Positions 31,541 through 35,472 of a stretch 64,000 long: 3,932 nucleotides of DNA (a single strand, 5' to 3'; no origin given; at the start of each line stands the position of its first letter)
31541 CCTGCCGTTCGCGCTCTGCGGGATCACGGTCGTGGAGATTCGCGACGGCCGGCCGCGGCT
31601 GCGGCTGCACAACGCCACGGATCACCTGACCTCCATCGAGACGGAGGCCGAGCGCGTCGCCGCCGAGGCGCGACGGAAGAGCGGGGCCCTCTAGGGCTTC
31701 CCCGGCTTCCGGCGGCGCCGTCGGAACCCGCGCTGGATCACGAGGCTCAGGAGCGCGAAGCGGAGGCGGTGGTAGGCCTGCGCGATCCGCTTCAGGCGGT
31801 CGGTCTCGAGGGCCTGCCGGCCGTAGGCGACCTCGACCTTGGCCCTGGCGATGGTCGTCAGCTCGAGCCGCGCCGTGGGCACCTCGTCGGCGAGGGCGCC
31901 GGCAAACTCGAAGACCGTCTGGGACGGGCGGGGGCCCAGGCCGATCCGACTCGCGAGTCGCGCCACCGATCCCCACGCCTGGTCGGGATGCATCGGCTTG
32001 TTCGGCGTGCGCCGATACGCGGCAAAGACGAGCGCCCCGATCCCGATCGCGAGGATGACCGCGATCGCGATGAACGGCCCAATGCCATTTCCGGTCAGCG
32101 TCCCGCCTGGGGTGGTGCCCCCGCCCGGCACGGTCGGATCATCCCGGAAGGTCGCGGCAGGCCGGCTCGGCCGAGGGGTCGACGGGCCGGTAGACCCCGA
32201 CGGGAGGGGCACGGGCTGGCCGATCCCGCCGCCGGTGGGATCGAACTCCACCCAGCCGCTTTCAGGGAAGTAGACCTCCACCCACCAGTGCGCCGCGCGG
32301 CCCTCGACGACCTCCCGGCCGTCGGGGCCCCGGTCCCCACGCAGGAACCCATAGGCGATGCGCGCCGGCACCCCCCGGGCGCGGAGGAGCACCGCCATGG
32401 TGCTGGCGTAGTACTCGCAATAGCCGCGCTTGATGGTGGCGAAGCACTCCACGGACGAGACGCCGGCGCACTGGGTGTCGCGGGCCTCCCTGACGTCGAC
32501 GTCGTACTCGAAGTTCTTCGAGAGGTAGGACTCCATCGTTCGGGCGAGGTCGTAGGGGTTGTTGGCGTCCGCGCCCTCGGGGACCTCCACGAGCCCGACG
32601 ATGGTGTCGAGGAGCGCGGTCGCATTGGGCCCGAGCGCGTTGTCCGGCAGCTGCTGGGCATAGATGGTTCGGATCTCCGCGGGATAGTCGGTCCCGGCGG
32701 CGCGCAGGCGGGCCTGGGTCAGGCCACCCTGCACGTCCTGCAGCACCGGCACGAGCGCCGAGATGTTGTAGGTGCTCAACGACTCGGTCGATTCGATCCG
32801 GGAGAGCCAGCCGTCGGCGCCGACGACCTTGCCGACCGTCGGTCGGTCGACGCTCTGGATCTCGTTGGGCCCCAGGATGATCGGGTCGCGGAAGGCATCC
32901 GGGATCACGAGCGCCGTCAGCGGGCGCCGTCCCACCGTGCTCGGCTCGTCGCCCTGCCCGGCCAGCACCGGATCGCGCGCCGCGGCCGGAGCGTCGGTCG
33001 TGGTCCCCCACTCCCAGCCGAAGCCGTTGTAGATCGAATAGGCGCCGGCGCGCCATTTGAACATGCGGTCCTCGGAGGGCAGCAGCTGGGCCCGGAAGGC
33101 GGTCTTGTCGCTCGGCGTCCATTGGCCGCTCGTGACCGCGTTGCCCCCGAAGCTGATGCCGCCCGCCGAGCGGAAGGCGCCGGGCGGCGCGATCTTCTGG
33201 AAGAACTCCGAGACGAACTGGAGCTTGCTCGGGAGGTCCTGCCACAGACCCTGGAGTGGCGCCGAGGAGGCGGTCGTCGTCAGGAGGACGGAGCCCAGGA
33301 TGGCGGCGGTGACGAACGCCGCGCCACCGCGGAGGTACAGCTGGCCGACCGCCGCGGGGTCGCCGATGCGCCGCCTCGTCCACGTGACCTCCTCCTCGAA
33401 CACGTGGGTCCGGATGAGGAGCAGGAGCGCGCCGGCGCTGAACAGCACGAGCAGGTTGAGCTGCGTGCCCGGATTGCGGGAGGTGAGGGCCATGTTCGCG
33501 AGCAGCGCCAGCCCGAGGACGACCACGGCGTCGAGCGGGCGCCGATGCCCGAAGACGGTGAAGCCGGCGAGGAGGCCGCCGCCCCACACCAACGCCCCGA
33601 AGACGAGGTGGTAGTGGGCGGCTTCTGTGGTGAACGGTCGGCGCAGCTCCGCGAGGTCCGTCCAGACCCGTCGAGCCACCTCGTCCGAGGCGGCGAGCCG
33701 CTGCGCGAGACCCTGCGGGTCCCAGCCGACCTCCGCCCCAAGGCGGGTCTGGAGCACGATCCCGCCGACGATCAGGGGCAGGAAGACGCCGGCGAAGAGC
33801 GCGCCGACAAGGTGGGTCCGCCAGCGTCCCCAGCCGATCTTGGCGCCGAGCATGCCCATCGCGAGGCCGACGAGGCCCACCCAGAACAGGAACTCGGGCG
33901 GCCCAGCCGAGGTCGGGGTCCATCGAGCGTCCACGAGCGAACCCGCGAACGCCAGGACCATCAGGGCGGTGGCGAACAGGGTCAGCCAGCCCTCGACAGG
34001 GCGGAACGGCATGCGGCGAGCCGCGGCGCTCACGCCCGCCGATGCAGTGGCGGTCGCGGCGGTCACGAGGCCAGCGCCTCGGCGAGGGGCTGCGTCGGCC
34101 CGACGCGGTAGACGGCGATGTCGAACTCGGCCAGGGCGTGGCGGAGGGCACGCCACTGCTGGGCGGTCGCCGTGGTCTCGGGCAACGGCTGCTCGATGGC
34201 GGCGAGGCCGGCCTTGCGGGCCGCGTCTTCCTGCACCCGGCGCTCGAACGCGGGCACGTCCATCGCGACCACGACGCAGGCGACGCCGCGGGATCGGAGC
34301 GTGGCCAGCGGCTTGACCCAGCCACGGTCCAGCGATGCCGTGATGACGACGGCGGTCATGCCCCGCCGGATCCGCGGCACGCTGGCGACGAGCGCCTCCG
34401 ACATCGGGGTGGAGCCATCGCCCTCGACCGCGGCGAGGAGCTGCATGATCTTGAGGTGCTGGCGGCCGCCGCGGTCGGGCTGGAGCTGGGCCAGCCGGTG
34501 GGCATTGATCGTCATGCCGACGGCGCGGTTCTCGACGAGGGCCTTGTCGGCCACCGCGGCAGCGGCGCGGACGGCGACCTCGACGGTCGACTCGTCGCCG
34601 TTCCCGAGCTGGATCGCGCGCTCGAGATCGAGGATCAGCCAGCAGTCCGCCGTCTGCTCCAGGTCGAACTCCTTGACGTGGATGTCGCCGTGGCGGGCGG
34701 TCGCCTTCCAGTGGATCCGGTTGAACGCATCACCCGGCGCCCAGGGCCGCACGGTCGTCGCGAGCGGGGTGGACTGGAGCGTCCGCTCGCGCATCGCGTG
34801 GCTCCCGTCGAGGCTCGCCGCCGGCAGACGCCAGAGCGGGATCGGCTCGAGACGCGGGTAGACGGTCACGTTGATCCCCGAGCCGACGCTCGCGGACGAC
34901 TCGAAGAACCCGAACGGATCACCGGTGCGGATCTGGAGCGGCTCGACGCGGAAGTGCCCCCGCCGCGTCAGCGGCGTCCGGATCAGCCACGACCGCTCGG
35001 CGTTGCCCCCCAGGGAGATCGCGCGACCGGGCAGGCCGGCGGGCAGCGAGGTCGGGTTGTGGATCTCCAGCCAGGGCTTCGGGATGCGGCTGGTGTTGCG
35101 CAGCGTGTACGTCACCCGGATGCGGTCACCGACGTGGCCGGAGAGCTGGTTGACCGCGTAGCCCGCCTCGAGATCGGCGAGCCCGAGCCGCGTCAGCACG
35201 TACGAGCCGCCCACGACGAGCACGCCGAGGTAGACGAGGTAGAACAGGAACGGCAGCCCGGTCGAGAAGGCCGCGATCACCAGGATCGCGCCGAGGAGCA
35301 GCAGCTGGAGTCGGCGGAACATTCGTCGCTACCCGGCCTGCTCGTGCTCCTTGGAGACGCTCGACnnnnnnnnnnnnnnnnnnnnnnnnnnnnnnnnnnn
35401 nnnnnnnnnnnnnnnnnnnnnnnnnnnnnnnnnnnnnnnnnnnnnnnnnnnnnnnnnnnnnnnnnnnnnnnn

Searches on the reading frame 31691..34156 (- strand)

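Call 8: search_protein_families(library=pfam, proteins=[window:31691-34156:-], max_evalue=0.001)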
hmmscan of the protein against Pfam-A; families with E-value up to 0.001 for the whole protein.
window:31691-34156:- (821 aa): 3 families
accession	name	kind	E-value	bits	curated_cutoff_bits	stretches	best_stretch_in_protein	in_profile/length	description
PF01841.26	Transglut_core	-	8.6e-24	84.3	23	1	530-640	10-108/108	Transglutaminase-like superfamily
PF13559.11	DUF4129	-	1.2e-08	35.3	24.8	1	731-795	6-68/69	Domain of unknown function (DUF4129)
PF11992.13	TgpA_N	-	0.00013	21.6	30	1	90-464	18-323/333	TgpA N-terminal domain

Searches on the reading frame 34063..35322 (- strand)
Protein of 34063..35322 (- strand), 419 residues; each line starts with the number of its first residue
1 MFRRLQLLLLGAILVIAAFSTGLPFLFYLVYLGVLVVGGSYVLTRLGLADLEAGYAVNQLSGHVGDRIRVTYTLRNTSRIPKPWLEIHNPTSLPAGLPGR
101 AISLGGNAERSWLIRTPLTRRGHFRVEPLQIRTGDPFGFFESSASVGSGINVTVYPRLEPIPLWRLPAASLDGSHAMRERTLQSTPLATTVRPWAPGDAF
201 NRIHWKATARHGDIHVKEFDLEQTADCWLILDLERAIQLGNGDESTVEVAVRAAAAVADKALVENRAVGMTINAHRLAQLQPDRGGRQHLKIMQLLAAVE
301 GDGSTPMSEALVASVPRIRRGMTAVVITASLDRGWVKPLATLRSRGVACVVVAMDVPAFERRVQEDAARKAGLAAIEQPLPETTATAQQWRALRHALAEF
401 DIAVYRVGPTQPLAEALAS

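Call 8: search_protein_families(library=pfam, proteins=[window:34063-35322:-], max_evalue=0.001)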
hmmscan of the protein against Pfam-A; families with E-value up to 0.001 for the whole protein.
window:34063-35322:- (419 aa): 1 family
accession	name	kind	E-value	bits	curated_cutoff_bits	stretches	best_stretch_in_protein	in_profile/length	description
PF01882.25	DUF58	-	8.4e-23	81.1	23.4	1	191-346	2-161/216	Protein of unknown function DUF58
